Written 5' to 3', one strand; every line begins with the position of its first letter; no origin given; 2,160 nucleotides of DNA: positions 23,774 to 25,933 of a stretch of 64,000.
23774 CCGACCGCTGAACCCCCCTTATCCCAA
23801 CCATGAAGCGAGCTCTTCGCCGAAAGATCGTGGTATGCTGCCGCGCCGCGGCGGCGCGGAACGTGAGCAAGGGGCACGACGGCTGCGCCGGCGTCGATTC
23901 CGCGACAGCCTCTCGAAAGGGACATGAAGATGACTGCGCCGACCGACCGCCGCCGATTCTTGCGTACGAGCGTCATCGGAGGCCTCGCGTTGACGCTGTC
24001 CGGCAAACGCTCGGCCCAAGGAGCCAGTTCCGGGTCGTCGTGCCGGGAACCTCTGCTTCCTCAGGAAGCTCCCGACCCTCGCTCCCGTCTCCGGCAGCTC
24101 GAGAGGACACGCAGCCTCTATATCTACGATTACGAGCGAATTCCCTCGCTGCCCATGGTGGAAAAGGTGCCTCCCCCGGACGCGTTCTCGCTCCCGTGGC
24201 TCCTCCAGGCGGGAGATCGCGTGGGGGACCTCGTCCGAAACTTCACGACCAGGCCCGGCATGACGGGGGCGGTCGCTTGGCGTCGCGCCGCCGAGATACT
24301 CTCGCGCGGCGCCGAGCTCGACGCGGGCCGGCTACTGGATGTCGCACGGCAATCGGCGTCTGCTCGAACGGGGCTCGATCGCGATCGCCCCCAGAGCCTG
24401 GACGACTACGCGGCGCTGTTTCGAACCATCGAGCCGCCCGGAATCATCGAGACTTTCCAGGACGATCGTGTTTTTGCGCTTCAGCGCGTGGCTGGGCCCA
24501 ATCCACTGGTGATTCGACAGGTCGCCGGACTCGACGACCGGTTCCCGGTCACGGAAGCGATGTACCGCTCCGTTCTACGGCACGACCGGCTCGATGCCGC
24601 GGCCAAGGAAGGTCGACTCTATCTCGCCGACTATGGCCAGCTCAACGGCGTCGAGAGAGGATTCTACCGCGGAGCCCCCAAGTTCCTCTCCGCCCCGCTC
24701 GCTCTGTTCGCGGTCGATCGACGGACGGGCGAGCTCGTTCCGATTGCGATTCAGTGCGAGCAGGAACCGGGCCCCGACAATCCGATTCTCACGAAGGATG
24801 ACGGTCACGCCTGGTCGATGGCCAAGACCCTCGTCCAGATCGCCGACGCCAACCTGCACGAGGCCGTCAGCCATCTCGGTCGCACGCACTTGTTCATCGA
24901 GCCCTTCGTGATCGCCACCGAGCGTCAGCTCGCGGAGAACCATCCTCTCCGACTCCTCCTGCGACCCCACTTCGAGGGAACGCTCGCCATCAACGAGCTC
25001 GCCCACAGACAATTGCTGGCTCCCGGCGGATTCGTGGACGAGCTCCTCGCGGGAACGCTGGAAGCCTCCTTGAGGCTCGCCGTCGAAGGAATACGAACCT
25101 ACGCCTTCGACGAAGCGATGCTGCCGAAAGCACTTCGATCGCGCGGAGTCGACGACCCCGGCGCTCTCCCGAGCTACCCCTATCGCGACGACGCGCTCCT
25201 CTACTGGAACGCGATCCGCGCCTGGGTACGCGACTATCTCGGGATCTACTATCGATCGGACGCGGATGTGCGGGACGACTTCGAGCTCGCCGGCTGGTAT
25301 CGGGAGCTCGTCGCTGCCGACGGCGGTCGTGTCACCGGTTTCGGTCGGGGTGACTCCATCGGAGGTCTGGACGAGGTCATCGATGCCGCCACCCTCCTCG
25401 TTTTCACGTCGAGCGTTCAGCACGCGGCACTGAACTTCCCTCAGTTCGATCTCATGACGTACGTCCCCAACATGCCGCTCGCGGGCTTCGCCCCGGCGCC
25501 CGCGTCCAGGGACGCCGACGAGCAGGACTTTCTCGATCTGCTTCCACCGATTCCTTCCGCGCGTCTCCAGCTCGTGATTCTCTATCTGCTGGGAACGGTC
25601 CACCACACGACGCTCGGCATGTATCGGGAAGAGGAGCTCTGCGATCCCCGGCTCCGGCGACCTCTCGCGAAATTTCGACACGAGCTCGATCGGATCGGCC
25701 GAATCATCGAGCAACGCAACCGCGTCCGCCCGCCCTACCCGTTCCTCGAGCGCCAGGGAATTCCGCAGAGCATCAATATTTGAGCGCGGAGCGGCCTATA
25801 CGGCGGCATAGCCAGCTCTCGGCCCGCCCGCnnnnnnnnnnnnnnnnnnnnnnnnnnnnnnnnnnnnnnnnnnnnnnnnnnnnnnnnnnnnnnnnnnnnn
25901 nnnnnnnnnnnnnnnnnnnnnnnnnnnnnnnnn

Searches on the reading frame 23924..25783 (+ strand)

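Call 15: search_protein_families(library=pfam, proteins=[window:23924-25783:+], max_evalue=0.001)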
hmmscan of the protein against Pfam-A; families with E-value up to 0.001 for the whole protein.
window:23924-25783:+ (619 aa): 1 family
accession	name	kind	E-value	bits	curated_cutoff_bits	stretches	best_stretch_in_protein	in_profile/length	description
PF00305.24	Lipoxygenase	-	5.2e-56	190.9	23.6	1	178-600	191-653/673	Lipoxygenase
